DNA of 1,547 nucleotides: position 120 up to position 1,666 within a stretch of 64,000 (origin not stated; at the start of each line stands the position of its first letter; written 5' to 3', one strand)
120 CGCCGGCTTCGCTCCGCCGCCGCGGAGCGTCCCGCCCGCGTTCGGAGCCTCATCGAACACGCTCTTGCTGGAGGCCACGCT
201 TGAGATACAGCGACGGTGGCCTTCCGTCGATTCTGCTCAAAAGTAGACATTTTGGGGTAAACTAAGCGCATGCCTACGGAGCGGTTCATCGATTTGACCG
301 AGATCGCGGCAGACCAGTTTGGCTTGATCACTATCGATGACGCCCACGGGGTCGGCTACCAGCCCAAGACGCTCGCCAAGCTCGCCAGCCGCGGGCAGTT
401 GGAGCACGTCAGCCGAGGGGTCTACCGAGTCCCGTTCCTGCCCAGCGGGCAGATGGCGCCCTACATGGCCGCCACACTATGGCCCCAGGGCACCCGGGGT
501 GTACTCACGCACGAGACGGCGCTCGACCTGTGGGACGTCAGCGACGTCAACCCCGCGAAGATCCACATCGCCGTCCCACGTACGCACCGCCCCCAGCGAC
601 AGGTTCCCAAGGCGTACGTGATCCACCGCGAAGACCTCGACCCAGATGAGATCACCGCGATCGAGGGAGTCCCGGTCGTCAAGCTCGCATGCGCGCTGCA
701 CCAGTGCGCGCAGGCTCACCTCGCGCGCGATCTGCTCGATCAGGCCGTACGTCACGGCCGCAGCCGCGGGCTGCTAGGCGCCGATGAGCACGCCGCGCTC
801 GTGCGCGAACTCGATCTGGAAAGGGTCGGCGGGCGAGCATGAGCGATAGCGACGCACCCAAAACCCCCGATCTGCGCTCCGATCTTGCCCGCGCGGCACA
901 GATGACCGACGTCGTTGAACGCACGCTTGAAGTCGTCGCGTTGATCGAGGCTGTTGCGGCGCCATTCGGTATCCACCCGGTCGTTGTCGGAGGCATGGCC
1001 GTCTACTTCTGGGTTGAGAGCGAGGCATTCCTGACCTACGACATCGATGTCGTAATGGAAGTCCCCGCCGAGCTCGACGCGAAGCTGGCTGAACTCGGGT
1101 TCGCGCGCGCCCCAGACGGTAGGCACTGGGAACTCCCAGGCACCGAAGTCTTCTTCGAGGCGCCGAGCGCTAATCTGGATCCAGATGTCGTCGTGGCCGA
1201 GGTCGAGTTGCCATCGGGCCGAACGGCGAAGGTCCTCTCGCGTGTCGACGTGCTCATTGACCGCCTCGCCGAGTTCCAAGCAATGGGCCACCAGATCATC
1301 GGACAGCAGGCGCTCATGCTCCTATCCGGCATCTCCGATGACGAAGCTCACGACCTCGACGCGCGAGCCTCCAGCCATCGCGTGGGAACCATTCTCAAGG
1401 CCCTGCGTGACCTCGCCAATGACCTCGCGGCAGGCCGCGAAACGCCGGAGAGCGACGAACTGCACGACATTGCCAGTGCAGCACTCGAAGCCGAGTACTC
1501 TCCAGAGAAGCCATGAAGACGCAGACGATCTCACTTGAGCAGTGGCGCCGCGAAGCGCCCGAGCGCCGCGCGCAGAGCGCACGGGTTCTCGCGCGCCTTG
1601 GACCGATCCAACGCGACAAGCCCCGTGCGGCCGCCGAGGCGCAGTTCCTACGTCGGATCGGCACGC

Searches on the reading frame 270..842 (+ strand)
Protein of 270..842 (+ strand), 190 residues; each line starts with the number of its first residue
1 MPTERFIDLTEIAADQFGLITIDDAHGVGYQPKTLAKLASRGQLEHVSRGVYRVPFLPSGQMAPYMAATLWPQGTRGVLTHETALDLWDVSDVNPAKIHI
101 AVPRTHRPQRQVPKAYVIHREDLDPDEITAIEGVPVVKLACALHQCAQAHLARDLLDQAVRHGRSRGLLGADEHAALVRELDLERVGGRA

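Call 20: search_protein_families(library=pfam, proteins=[window:270-842:+], max_evalue=0.01)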
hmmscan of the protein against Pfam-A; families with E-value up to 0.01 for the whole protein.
window:270-842:+ (190 aa): 1 family
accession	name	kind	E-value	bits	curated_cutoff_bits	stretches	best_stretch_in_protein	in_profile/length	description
PF13338.12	AbiEi_4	-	1e-10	42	25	1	9-55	3-49/49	Transcriptional regulator, AbiEi antitoxin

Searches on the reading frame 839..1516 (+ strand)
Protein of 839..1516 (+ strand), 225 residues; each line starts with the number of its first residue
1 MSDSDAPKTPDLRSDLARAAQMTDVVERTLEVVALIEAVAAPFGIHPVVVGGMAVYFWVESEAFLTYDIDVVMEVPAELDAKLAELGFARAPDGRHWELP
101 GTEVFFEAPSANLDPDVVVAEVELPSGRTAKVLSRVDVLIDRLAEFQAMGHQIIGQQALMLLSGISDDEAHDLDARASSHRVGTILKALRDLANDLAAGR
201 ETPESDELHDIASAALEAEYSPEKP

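Call 20: search_protein_families(library=pfam, proteins=[window:839-1516:+], max_evalue=0.01)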
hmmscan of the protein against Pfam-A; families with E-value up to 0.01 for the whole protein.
window:839-1516:+ (225 aa): 1 family
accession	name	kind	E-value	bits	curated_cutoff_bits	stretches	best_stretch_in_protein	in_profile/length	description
PF19502.5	DUF6036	-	0.00016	22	23.6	0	140-194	10-63/164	Nucleotidyltransferase of unknown function (DUF6036)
